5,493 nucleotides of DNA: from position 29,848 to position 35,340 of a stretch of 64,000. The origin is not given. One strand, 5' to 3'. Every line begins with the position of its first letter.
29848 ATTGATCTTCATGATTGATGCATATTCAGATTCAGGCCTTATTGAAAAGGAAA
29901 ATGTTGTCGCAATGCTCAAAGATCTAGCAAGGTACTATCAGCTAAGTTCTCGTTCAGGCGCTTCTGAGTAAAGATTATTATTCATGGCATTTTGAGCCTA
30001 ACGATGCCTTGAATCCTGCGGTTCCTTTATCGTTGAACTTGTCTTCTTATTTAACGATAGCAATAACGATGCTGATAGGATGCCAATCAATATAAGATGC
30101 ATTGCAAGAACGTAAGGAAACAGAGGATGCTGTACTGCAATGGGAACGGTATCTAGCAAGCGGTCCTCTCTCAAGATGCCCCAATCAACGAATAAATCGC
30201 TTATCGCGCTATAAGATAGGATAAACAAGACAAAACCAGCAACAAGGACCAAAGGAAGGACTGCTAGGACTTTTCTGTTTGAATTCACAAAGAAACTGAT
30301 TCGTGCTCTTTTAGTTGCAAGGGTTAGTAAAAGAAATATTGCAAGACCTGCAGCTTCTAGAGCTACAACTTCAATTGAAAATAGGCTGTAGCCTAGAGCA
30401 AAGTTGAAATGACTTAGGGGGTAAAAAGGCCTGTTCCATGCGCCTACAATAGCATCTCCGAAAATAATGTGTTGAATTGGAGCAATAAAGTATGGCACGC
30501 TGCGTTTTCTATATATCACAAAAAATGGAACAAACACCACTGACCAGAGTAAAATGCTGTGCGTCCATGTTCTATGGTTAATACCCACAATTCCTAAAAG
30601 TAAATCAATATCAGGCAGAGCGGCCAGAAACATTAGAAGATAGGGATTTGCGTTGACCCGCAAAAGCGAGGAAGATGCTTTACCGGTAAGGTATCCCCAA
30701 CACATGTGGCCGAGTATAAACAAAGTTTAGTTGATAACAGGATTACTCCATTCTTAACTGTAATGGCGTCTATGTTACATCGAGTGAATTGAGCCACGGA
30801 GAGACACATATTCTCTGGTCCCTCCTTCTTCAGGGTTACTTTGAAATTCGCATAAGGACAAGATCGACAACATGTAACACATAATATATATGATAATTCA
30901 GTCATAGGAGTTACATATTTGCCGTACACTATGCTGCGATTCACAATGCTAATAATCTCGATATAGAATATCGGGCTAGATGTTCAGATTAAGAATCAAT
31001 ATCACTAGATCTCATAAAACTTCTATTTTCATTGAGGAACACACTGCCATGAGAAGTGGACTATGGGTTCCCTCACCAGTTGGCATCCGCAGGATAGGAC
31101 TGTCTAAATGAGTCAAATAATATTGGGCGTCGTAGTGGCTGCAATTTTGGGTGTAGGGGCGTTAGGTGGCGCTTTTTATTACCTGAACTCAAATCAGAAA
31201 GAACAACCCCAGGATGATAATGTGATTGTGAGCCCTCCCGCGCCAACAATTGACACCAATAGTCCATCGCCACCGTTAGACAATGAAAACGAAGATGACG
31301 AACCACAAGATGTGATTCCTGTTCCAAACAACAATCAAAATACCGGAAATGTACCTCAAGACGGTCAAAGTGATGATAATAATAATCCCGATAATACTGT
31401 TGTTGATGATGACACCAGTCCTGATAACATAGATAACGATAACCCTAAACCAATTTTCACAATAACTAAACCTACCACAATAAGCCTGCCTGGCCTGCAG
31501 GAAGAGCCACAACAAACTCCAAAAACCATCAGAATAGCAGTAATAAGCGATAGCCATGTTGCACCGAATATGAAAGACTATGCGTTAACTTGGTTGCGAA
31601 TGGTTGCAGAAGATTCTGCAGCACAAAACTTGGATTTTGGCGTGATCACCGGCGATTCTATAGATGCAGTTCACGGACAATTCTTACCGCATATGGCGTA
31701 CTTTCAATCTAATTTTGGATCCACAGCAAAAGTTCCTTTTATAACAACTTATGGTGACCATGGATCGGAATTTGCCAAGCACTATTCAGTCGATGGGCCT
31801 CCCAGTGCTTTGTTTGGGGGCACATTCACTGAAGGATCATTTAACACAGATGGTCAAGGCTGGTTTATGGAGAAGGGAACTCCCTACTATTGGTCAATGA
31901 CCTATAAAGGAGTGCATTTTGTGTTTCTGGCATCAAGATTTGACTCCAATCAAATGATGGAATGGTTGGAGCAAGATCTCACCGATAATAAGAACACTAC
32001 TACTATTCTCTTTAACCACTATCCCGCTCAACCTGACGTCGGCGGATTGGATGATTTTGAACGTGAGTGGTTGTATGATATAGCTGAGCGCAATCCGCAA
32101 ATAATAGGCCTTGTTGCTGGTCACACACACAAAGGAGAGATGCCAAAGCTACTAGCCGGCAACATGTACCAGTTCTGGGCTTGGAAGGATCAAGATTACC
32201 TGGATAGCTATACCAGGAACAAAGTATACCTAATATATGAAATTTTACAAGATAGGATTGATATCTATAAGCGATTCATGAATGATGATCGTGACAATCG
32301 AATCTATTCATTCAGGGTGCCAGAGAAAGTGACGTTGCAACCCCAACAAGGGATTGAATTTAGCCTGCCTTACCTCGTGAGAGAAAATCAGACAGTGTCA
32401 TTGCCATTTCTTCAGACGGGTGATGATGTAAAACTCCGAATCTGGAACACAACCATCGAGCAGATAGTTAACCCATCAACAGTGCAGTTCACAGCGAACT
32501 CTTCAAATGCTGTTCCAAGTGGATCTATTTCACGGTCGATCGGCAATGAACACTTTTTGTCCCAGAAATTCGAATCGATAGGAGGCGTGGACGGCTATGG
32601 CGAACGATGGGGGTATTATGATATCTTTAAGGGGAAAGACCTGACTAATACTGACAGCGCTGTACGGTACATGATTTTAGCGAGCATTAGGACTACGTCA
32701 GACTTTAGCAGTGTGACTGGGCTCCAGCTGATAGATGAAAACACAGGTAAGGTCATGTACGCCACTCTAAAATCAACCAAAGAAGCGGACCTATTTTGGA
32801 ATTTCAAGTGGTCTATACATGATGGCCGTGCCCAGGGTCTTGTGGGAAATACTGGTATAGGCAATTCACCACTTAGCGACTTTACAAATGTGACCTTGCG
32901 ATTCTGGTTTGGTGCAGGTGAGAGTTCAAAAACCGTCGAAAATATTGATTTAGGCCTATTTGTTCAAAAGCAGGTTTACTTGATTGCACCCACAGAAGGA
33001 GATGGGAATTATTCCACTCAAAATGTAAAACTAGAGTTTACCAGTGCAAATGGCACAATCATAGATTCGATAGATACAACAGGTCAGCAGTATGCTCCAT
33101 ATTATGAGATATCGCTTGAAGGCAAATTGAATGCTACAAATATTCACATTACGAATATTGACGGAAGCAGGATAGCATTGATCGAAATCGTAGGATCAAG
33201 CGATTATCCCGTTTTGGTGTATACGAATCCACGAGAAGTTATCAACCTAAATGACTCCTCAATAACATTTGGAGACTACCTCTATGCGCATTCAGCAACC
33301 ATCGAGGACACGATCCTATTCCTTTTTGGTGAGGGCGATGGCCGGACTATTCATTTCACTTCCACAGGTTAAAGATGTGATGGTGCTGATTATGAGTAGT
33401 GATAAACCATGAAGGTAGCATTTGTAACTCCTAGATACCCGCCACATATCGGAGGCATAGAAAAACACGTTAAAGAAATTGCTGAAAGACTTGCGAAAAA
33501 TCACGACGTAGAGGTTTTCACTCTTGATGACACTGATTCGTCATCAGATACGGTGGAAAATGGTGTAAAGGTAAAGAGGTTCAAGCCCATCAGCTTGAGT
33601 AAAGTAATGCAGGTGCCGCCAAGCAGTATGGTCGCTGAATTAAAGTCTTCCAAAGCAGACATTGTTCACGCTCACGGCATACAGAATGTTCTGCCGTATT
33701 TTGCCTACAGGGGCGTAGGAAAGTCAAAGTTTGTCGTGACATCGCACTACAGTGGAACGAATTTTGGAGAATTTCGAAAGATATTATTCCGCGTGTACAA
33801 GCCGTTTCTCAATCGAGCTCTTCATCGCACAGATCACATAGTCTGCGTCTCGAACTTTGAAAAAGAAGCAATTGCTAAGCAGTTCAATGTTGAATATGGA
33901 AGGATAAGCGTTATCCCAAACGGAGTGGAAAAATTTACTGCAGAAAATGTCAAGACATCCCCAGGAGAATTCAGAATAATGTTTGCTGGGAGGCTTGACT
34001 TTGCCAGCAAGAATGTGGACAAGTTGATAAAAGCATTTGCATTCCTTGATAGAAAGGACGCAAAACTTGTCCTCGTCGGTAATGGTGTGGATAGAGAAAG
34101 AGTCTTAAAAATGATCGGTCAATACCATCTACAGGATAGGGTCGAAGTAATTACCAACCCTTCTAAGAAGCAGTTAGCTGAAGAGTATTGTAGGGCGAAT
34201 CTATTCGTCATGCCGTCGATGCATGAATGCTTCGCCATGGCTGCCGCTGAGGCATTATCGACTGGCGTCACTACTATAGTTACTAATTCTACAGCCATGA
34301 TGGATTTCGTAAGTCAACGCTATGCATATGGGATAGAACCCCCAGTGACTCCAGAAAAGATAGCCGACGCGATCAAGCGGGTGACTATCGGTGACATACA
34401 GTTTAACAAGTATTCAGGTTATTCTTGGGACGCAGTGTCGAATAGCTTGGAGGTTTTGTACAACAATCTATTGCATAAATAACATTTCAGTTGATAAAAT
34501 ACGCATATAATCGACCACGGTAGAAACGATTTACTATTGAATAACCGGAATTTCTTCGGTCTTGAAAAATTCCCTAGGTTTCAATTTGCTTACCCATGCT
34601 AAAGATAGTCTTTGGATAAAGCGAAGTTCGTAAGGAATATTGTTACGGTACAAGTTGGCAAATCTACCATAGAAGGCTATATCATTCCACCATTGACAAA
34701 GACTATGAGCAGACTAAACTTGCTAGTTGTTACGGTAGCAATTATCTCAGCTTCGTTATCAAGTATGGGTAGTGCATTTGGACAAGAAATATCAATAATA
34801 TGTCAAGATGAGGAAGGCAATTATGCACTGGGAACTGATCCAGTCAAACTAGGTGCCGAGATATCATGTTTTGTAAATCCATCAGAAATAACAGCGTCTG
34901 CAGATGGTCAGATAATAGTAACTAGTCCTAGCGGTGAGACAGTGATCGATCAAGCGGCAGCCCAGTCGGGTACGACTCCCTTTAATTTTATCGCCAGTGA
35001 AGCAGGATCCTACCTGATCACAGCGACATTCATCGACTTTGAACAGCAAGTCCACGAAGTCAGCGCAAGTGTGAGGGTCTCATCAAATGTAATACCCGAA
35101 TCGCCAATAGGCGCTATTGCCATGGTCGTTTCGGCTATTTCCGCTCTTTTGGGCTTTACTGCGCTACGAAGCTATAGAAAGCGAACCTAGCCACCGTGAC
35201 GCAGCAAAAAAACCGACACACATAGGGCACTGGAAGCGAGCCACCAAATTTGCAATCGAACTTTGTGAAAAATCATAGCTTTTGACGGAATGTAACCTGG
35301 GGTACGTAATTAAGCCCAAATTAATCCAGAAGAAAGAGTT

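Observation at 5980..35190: PEP-CTERM-like PESPIG C-terminal sorting signal on three secreted proteins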

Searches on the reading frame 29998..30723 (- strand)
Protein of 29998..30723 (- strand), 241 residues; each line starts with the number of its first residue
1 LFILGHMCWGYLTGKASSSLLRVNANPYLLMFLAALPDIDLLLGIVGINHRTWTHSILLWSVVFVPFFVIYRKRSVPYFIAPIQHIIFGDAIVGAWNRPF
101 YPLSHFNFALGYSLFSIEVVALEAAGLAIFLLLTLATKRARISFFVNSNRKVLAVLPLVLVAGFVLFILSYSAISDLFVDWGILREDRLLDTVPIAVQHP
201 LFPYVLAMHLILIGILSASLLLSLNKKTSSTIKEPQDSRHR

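Call 10: search_protein_families(library=ncbifam, proteins=[window:29998-30723:-], max_evalue=10)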
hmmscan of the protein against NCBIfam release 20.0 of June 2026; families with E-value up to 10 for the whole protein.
window:29998-30723:- (241 aa): 1 family
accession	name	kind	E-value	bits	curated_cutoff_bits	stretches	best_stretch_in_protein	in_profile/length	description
NF033218.1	anchor_AmaP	equivalog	3.7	7.3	55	1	149-226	5-71/166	alkaline shock response membrane anchor protein AmaP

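Call 70: search_protein_families(library=pfam, proteins=[window:29998-30723:-], max_evalue=0.01)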
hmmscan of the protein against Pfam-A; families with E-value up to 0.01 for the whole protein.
window:29998-30723:- (241 aa): 1 family
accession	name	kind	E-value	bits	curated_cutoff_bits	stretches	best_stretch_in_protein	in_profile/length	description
PF04307.19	YdjM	-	3.2e-08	33.7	29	1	1-167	1-168/176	YdjM inner membrane protein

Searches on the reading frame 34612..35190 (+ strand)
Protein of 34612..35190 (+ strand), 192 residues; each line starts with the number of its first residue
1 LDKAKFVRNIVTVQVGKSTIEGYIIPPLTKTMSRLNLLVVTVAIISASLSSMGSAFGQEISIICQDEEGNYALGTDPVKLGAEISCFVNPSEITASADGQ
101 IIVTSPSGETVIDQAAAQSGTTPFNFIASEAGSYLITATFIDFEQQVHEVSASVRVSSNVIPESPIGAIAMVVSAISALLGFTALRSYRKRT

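Call 7: search_protein_families(library=ncbifam, proteins=[window:34612-35190:+], max_evalue=1)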
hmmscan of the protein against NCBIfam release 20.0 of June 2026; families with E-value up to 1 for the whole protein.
window:34612-35190:+ (192 aa): 1 family
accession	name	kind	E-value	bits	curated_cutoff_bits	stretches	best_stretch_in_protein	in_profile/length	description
NF047904.1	MmDecMmdE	equivalog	0.58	10.1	65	0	168-183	18-32/57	methylmalonyl-CoA decarboxylase subunit epsilon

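Call 8: search_protein_families(library=pfam, proteins=[window:34612-35190:+], max_evalue=0.1)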
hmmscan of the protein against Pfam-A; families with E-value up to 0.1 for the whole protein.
window:34612-35190:+ (192 aa): 1 family
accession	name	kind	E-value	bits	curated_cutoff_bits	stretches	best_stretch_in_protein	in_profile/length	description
PF16640.11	Big_3_5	-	0.028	15.4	35.5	1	77-142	7-71/88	Bacterial Ig-like domain (group 3)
